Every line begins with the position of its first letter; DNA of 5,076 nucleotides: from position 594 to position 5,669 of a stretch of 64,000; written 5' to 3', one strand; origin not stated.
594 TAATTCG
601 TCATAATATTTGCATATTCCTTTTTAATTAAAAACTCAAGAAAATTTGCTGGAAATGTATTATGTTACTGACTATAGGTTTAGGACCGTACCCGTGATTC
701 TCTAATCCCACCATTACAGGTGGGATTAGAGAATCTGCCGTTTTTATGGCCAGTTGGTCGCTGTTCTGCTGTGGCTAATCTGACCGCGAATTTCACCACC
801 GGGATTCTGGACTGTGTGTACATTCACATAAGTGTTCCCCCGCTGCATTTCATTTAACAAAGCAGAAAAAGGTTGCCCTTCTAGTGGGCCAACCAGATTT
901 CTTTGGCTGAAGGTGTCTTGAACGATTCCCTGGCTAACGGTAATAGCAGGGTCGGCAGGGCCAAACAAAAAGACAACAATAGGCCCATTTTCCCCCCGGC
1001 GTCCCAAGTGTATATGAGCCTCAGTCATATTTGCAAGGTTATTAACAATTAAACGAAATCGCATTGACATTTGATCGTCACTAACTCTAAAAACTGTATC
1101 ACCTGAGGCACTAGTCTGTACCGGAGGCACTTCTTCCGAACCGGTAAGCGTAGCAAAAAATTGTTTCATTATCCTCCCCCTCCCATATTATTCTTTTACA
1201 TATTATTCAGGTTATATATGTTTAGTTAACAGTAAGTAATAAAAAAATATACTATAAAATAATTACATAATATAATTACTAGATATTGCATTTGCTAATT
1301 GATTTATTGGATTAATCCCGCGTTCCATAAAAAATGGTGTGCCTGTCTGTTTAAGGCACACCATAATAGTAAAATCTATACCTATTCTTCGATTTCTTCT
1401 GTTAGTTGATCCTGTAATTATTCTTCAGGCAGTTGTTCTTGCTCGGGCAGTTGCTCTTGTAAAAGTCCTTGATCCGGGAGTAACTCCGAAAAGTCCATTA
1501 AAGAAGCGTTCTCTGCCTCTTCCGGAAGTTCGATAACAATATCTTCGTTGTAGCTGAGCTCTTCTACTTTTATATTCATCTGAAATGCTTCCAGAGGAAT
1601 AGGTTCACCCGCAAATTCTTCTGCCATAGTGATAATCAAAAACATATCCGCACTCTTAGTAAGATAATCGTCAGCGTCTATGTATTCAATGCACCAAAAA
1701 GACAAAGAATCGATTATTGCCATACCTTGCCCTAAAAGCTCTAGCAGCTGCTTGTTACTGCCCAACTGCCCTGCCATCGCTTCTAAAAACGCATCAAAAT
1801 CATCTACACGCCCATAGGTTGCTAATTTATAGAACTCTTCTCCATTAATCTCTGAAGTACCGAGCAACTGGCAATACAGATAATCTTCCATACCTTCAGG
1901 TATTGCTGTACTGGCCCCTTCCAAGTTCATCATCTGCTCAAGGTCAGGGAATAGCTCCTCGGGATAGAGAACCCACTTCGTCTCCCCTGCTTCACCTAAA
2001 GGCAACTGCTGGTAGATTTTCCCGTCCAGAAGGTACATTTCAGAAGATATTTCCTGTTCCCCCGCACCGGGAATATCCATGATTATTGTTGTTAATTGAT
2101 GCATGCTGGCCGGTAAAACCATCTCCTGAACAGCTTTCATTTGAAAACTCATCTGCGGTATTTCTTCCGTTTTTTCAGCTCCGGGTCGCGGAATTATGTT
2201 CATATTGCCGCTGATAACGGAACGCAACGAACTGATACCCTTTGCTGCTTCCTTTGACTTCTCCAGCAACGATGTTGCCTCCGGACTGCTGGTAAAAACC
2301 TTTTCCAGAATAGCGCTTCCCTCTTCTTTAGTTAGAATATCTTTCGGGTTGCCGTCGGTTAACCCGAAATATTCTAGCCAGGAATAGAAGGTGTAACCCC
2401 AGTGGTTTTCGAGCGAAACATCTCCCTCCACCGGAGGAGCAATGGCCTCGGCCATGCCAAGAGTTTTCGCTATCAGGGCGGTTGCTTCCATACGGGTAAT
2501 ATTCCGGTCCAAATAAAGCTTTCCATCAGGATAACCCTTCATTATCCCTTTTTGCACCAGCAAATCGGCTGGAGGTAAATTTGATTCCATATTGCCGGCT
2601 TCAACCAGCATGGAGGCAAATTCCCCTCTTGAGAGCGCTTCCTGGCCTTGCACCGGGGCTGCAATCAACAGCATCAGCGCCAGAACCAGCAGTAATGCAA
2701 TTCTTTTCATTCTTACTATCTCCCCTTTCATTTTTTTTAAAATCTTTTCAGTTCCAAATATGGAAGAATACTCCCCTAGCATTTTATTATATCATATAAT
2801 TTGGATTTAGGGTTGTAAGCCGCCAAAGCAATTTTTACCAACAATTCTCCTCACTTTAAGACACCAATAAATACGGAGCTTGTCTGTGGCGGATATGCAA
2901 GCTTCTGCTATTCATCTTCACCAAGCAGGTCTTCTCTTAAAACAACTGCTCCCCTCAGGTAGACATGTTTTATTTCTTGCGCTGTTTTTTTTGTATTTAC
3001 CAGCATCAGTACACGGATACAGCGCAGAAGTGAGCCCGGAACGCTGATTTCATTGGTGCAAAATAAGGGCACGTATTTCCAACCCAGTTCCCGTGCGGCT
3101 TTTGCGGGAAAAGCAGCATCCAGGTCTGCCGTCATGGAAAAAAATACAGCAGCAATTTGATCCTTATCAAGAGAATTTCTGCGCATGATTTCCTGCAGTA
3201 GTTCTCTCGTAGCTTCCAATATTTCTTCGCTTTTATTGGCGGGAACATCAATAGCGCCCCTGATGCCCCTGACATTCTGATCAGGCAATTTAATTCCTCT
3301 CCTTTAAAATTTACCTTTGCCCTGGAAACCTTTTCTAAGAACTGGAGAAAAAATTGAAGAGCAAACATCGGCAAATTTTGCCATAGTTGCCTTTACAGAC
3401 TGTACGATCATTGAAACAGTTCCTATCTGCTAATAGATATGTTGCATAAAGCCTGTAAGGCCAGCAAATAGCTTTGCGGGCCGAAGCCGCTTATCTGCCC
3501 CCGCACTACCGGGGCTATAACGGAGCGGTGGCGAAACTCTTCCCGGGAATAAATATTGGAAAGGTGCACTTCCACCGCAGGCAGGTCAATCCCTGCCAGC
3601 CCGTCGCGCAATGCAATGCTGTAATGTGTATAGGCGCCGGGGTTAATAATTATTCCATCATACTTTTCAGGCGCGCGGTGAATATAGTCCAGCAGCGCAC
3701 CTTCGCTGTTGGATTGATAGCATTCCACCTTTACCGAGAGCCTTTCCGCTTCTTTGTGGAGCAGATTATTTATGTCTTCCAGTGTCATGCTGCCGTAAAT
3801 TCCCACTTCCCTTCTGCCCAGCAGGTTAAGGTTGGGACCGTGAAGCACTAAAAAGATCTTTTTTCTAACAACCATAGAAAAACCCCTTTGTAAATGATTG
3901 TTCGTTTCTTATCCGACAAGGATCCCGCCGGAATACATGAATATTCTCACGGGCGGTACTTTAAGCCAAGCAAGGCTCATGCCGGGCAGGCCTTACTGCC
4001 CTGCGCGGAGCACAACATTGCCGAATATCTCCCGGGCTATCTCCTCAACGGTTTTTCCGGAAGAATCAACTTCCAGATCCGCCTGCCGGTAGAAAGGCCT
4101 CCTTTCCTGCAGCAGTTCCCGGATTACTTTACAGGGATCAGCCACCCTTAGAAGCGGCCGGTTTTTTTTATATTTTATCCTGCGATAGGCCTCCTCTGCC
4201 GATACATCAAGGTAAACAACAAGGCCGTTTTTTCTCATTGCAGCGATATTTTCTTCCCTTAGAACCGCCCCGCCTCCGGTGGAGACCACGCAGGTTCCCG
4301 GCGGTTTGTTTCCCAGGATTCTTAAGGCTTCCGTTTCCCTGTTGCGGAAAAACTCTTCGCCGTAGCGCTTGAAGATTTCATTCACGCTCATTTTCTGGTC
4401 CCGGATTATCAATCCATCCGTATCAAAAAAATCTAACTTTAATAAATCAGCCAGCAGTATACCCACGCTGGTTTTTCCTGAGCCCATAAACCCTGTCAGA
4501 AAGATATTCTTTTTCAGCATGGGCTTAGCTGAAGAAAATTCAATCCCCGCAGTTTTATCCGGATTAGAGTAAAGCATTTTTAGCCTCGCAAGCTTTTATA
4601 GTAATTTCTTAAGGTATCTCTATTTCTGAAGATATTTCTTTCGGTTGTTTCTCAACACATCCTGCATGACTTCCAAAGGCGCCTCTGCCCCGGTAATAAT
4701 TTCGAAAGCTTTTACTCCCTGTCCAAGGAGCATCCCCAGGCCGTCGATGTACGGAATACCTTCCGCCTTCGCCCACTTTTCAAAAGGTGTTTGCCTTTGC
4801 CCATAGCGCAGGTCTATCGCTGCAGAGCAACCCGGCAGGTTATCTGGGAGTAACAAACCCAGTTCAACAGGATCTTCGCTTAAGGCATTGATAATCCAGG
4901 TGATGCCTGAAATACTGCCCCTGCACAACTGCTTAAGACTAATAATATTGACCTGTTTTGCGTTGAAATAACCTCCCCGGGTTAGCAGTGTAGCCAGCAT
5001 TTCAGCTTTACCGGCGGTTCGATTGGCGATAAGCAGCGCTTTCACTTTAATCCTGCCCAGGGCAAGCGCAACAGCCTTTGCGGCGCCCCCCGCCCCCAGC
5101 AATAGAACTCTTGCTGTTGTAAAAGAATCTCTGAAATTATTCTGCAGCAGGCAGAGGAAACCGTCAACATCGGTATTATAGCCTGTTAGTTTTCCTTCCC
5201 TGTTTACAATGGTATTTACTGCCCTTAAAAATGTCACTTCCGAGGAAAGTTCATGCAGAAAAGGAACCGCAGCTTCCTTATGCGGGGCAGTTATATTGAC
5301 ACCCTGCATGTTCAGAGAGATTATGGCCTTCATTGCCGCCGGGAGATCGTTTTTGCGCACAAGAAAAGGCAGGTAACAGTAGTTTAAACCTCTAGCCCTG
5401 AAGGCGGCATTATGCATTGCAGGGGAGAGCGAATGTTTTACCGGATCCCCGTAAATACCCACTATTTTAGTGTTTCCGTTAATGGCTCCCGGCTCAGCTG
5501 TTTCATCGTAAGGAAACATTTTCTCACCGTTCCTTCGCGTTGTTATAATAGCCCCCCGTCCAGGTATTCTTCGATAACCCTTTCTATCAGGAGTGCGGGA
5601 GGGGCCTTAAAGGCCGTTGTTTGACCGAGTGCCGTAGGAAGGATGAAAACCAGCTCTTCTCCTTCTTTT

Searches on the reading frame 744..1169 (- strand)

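Call 37: search_protein_families(library=pfam, proteins=[window:744-1169:-], max_evalue=0.0001)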
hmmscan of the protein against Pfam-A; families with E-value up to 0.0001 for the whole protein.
window:744-1169:- (141 aa): 1 family
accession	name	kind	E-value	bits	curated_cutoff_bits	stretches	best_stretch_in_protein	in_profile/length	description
PF07452.17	CHRD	-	3.2e-33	115.5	24.1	1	4-131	1-117/117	CHRD domain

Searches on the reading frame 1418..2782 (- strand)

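Call 37: search_protein_families(library=pfam, proteins=[window:1418-2782:-], max_evalue=0.0001)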
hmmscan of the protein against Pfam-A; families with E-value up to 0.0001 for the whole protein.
window:1418-2782:- (454 aa): 2 families
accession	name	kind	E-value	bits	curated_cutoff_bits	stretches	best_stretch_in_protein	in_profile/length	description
PF20316.5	DUF6612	-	4.3e-09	36.8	23.7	1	169-425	2-234/237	Family of unknown function (DUF6612)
PF00395.25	SLH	-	2e-06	28.1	20.8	1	75-100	18-43/44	S-layer homology domain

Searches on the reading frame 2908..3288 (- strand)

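Call 7: search_protein_families(library=ncbifam, proteins=[window:2908-3288:-], max_evalue=0.00001)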
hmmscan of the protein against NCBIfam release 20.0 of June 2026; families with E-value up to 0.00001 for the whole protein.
window:2908-3288:- (126 aa): 1 family
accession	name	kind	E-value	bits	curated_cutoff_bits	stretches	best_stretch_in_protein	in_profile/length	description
TIGR01796.1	CM_mono_aroH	equivalog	1.3e-43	148.2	82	1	6-121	1-117/117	chorismate mutase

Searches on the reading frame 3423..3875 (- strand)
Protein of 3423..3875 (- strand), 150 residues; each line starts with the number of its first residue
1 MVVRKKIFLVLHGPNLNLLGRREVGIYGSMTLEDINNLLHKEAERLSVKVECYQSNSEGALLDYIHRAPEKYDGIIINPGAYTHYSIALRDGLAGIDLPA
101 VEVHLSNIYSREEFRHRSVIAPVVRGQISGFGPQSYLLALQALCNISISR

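Call 7: search_protein_families(library=ncbifam, proteins=[window:3423-3875:-], max_evalue=0.00001)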
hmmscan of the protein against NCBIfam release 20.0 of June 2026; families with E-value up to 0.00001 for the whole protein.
window:3423-3875:- (150 aa): 5 families
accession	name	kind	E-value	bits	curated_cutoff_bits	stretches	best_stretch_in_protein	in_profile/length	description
NF003805.0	PRK05395.1-2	subfamily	2e-63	212.3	146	1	8-146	4-142/147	type II 3-dehydroquinate dehydratase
NF003807.0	PRK05395.1-4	subfamily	7.7e-63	210.5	130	1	7-145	5-143/148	type II 3-dehydroquinate dehydratase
TIGR01088.1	aroQ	equivalog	1.2e-61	206.5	169.85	1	8-145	2-139/141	type II 3-dehydroquinate dehydratase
NF003806.0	PRK05395.1-3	subfamily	2.3e-58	195.9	171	1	6-146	3-143/149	type II 3-dehydroquinate dehydratase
NF003804.0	PRK05395.1-1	subfamily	2.2e-53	180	195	1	6-145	5-145/151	type II 3-dehydroquinate dehydratase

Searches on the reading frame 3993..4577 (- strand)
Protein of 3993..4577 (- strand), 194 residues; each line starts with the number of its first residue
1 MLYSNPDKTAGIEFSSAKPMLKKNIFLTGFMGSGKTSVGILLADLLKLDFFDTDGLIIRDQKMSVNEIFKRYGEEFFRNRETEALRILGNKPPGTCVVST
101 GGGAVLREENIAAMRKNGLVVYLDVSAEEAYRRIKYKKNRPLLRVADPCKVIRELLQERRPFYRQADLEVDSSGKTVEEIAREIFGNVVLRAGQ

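Call 7: search_protein_families(library=ncbifam, proteins=[window:3993-4577:-], max_evalue=0.00001)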
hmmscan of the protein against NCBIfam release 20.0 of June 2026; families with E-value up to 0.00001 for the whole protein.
window:3993-4577:- (194 aa): 12 families
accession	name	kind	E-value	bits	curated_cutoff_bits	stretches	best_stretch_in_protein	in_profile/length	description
NF010553.0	PRK13947.1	equivalog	4.1e-50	170.3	204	1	23-185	2-162/173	shikimate kinase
NF010552.0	PRK13946.1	equivalog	1.2e-48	165.4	186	1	15-187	16-186/198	shikimate kinase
NF010554.0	PRK13948.1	equivalog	5.9e-43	146.7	217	1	25-185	13-170/192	shikimate kinase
NF003456.0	PRK05057.1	equivalog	1e-33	116.7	195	1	22-185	4-167/173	shikimate kinase AroK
NF002988.0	PRK03731.1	equivalog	1.6e-33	115.9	161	1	23-185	3-165/174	shikimate kinase AroL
NF010555.0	PRK13949.1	equivalog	1.1e-30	107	180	1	23-184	2-165/175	shikimate kinase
NF010556.0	PRK13951.1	equivalog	1.3e-27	96.9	560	1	24-173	2-144/492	bifunctional shikimate kinase AroK/3-dehydroquinate synthase AroB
NF040667.1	hom_kin_desulfo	exception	3.6e-27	95.2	197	1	24-186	2-160/163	homoserine kinase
NF006015.0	PRK08154.1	subfamily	5.2e-26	91.5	204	1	17-186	131-300/314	anaerobic benzoate catabolism transcriptional regulator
NF010627.0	PRK14021.1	equivalog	2e-24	85.9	565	1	22-188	6-174/542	bifunctional shikimate kinase/3-dehydroquinate synthase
NF001866.0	PRK00625.1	equivalog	2.9e-24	86.2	142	1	23-159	1-135/173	shikimate kinase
NF006610.0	PRK09169.1-4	subfamily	2.3e-23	80.8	4299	1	22-171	2865-3012/3056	hypothetical protein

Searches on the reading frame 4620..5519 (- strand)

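Call 7: search_protein_families(library=ncbifam, proteins=[window:4620-5519:-], max_evalue=0.00001)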
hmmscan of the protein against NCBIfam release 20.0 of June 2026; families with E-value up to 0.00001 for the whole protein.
window:4620-5519:- (299 aa): 18 families
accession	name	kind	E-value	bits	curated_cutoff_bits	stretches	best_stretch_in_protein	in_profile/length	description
TIGR00507.1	aroE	equivalog_domain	2.3e-65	220.4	200.2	1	18-290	1-266/270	shikimate dehydrogenase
NF001319.0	PRK00258.3-3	equivalog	2.4e-62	210.5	252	1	13-294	2-275/279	shikimate dehydrogenase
NF001314.0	PRK00258.2-2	equivalog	9.3e-61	205.4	248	1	13-291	3-286/290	shikimate dehydrogenase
NF001315.0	PRK00258.2-4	equivalog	2.7e-52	177.7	413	1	13-291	3-281/284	shikimate dehydrogenase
NF001310.0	PRK00258.1-2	equivalog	1.1e-51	175.7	221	1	22-292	7-275/279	shikimate dehydrogenase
NF001313.0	PRK00258.2-1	equivalog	1.2e-49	169.4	431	1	13-290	5-287/290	shikimate dehydrogenase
NF001322.0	PRK00258.3-6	equivalog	4.5e-49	167.2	285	1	17-288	5-262/272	shikimate dehydrogenase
NF001316.0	PRK00258.2-5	equivalog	3.7e-46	157.5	247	1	18-290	2-258/263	shikimate dehydrogenase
NF001312.0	PRK00258.1-4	equivalog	5.7e-45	153.8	295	1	16-278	8-266/285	shikimate dehydrogenase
NF009200.0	PRK12548.1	subfamily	1.8e-44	152.3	432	1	12-166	4-157/289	shikimate dehydrogenase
NF001311.0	PRK00258.1-3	equivalog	8e-44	149.9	235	1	21-295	9-275/279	shikimate dehydrogenase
NF009201.0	PRK12549.1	subfamily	1.9e-43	148.7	235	1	18-290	8-281/286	shikimate dehydrogenase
TIGR01809.1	Shik-DH-AROM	equivalog_domain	6.9e-35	120.5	196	1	17-287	5-280/282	shikimate dehydrogenase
NF009390.0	PRK12749.1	equivalog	1.4e-33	116.5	349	1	18-167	8-156/288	quinate/shikimate dehydrogenase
NF006802.0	PRK09310.1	equivalog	3e-32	112.1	598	1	16-274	214-452/477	bifunctional 3-dehydroquinate dehydratase/shikimate dehydrogenase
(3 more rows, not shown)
